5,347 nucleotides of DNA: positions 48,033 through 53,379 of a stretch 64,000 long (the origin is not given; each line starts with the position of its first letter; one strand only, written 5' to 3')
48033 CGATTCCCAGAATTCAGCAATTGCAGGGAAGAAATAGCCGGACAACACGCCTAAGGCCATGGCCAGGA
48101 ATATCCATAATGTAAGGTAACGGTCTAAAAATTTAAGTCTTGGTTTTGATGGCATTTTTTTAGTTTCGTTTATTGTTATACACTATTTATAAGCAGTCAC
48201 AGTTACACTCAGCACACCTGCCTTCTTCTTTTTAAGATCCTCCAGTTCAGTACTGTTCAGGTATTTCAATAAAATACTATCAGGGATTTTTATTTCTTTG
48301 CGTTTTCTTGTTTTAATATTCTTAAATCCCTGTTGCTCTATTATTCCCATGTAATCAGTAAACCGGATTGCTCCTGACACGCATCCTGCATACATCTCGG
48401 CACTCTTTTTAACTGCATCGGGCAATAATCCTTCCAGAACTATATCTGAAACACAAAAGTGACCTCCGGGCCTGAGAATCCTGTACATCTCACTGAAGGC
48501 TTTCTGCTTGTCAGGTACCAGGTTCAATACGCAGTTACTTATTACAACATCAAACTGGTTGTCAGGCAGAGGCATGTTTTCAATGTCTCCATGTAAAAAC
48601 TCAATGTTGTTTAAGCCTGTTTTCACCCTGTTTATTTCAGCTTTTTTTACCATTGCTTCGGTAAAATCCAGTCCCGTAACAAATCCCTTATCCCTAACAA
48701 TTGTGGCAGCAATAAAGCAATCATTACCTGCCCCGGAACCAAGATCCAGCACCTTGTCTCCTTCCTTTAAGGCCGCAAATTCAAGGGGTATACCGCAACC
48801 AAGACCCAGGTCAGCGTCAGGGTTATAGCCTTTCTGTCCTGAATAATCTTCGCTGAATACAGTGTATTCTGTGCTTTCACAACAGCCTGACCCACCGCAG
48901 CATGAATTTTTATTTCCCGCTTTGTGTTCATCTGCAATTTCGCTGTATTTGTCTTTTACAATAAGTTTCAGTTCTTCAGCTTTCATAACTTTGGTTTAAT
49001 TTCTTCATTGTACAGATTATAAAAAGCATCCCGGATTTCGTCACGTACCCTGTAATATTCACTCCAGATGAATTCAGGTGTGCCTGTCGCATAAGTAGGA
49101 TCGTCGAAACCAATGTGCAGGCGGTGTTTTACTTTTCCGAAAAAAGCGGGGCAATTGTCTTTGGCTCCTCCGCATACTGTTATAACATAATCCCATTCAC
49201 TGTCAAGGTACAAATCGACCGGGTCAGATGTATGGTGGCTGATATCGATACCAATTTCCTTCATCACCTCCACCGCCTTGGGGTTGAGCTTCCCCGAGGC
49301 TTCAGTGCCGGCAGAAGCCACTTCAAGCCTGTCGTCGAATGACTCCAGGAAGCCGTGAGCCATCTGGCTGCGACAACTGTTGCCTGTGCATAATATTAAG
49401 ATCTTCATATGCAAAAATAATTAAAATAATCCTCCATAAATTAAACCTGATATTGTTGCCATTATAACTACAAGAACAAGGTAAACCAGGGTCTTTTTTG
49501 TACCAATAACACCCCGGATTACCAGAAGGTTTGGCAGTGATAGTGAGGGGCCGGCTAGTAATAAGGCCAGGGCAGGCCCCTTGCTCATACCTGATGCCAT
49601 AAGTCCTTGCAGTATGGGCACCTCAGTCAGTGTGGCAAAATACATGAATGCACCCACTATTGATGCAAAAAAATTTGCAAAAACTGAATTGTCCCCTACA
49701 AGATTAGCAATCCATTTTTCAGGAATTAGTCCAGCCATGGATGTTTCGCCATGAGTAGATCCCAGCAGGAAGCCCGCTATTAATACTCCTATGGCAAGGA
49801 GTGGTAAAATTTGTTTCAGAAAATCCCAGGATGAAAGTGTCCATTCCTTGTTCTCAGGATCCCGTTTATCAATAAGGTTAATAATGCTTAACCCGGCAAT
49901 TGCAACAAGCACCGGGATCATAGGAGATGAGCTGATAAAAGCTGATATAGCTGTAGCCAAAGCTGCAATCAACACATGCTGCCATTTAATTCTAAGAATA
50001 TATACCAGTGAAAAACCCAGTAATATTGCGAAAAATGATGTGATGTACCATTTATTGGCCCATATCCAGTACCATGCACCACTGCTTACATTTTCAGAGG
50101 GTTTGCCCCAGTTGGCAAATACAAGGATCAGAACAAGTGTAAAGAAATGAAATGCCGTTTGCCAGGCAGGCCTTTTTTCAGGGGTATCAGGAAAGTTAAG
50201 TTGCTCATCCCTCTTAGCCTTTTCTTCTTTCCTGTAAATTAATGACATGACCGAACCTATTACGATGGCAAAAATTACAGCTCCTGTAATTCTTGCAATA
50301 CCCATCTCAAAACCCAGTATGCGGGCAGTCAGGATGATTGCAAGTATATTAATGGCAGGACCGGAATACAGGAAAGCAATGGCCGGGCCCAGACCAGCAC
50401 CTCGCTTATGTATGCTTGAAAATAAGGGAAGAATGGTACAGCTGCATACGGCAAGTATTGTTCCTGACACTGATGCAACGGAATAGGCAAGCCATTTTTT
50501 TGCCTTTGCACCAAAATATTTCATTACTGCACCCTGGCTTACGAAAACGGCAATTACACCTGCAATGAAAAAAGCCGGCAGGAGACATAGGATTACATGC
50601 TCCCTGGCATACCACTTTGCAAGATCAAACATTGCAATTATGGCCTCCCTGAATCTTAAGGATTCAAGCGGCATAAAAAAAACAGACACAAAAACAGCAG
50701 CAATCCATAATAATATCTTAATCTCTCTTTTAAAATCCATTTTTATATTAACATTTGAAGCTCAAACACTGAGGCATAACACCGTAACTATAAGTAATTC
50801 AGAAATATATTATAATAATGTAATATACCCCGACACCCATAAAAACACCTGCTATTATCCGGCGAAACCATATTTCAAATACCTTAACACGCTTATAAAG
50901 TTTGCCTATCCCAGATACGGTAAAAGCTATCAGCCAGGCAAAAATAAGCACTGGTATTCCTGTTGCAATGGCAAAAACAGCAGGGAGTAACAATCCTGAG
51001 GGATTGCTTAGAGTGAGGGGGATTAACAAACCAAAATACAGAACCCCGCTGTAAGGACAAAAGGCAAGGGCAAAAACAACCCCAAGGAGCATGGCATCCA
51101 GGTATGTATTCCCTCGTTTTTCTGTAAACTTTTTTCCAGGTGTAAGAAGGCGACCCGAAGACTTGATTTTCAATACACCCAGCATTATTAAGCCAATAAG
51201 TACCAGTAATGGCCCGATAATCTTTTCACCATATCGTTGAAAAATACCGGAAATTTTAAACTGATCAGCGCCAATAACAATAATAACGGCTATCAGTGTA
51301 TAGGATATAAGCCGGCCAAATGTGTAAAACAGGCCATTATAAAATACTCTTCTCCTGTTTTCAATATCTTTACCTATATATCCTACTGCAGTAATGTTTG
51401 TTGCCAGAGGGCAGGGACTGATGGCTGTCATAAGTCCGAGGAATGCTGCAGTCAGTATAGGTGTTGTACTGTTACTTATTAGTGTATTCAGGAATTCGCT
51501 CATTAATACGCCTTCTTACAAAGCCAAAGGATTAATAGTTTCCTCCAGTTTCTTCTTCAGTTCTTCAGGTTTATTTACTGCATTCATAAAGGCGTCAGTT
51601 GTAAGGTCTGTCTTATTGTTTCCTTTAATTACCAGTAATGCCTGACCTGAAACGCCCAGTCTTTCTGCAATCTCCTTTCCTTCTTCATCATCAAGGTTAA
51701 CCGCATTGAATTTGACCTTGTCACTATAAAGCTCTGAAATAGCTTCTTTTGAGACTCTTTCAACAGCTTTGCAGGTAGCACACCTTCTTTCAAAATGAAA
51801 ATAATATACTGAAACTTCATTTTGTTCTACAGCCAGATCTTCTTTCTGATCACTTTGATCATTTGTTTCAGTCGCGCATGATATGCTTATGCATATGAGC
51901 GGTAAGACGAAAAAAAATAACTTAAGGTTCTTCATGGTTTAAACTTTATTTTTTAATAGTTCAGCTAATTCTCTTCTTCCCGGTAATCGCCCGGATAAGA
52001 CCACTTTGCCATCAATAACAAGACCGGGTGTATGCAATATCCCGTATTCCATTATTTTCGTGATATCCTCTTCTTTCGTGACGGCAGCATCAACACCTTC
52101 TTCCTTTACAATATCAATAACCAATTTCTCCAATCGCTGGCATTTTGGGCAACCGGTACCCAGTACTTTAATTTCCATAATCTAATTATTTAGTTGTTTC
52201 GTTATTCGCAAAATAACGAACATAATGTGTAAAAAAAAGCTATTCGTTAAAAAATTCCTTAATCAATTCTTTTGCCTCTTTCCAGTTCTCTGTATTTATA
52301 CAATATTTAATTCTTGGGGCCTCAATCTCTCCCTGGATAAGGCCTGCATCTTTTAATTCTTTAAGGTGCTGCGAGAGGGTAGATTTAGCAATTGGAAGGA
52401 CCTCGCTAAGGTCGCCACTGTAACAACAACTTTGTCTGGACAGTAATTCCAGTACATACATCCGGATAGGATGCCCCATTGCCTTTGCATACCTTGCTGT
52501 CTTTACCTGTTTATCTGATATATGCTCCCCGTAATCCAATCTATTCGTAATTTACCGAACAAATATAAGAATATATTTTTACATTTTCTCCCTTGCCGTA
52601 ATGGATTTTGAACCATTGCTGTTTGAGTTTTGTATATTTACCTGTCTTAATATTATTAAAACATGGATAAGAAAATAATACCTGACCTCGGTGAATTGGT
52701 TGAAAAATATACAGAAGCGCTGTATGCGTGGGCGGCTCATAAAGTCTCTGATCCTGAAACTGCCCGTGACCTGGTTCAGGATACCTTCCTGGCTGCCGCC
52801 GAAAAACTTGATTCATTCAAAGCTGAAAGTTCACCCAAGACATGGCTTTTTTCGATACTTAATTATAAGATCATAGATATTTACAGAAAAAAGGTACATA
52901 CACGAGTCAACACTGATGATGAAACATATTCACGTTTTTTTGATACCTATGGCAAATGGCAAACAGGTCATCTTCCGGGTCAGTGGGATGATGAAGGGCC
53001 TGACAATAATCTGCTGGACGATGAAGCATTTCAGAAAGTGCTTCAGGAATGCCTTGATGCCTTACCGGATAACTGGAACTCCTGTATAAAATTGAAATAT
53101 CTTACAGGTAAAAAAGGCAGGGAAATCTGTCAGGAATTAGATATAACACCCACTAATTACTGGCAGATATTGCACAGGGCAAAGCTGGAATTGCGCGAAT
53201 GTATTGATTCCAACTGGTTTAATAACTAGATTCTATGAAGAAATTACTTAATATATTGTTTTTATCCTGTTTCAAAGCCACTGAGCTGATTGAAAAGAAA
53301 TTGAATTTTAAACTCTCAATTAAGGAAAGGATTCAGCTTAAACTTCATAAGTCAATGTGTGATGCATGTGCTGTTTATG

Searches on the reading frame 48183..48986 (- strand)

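Call 26: search_protein_families(library=pfam, proteins=[window:48183-48986:-])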
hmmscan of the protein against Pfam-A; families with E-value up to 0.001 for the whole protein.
window:48183-48986:- (267 aa): 15 families
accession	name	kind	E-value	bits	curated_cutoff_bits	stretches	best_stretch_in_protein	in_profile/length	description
PF13847.12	Methyltransf_31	-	2.4e-40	138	27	1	74-217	2-133/145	Methyltransferase domain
PF08241.18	Methyltransf_11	-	5e-25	88.4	21.2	1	80-178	1-94/95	Methyltransferase domain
PF13649.12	Methyltransf_25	-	1.8e-23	83.4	27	1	79-175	1-97/97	Methyltransferase domain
PF01209.24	Ubie_methyltran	-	5.8e-21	75.4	20.1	1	71-180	43-152/233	ubiE/COQ5 methyltransferase family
PF08242.18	Methyltransf_12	-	7.1e-15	56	30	1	80-177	1-98/98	Methyltransferase domain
PF13489.12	Methyltransf_23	-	1.3e-11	44.9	27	1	70-182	16-119/164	Methyltransferase domain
PF01135.25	PCMT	-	1.7e-09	38.2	20.3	1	68-147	66-145/210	Protein-L-isoaspartate(D-aspartate) O-methyltransferase (PCMT)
PF06325.19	PrmA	-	7.4e-07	29.4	22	1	73-184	159-263/296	Ribosomal protein L11 methyltransferase (PrmA)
PF05175.20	MTS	-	6.8e-06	26.3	23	1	75-151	31-105/170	Methyltransferase small domain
PF05148.21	Methyltransf_8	-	1.4e-05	25.5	27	1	129-182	107-159/219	Hypothetical methyltransferase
PF20922.3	Anamorsin_N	-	5.3e-05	23.4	27.1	1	134-185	41-93/163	Anamorsin, N-terminal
PF02527.21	GidB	-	0.00013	21.8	27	1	73-157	45-128/184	rRNA small subunit methyltransferase G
PF01170.24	UPF0020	-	0.00018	21.7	22.3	1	102-152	78-129/197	RMKL-like, methyltransferase domain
PF03141.22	Methyltransf_29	-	0.00057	19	23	1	136-181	173-219/506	Putative S-adenosyl-L-methionine-dependent methyltransferase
PF03848.20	TehB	-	0.0008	19.3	20.4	0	77-176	32-129/193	Tellurite resistance protein TehB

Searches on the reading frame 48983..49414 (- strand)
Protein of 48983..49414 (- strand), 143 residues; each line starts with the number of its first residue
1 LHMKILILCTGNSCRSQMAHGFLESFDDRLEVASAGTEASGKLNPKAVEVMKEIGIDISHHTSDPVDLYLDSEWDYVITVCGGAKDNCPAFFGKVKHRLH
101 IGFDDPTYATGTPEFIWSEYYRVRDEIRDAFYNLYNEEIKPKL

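Call 81: search_protein_families(library=pfam, proteins=[window:48983-49414:-], max_evalue=0.00001)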
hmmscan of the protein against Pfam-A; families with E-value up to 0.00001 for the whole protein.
window:48983-49414:- (143 aa): 1 family
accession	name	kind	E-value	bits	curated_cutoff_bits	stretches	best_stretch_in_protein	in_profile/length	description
PF01451.26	LMWPc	-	1.1e-17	65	23.2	1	5-129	1-138/144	Low molecular weight phosphotyrosine protein phosphatase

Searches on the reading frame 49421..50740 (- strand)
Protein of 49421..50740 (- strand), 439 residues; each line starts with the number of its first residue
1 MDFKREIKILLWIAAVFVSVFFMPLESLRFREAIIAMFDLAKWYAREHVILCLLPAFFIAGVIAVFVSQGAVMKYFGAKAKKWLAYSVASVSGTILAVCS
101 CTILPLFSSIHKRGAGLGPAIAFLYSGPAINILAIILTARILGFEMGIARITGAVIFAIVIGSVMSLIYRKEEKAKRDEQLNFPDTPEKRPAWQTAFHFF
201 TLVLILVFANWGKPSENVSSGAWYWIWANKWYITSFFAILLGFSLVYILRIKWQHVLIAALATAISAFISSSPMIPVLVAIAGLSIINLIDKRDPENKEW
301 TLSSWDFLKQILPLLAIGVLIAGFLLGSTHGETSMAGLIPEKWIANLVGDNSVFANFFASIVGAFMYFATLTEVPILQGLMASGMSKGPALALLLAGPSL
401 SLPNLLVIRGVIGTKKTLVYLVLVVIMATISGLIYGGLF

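Call 81: search_protein_families(library=pfam, proteins=[window:49421-50740:-], max_evalue=0.00001)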
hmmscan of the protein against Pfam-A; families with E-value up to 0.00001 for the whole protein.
window:49421-50740:- (439 aa): 1 family
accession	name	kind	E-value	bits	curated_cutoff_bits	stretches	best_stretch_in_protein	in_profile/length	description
PF03773.19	ArsP_1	-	2.4e-71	240.7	32.3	1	43-436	10-293/294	Predicted permease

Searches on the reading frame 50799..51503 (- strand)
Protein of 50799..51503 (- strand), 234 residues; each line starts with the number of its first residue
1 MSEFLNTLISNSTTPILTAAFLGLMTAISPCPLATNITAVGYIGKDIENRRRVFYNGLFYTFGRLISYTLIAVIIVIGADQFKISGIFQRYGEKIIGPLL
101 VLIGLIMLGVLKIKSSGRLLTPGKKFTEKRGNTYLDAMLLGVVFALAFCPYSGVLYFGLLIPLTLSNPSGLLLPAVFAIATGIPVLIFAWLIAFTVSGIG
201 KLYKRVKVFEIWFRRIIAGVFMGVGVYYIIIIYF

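Call 81: search_protein_families(library=pfam, proteins=[window:50799-51503:-], max_evalue=0.00001)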
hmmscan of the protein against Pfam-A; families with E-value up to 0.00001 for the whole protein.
window:50799-51503:- (234 aa): 1 family
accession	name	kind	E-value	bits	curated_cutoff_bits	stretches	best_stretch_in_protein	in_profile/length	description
PF13386.12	DsbD_2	-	3.5e-21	76.5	24.9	1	19-226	2-198/199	Cytochrome C biogenesis protein transmembrane region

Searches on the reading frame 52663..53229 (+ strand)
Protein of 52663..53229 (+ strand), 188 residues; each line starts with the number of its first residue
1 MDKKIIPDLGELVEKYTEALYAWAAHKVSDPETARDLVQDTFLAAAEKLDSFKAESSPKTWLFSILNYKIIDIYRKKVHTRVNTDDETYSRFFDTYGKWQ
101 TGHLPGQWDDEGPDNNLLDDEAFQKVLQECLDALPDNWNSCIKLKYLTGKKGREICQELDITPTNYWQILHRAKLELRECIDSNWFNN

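Call 81: search_protein_families(library=pfam, proteins=[window:52663-53229:+], max_evalue=0.00001)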
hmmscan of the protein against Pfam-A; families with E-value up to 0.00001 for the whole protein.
window:52663-53229:+ (188 aa): 2 families
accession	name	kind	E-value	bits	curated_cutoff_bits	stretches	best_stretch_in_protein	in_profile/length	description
PF04542.20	Sigma70_r2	-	2e-14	53.5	24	1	12-77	1-68/71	Sigma-70 region 2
PF08281.18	Sigma70_r4_2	-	1.9e-07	31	25.7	1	126-177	3-54/54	Sigma-70, region 4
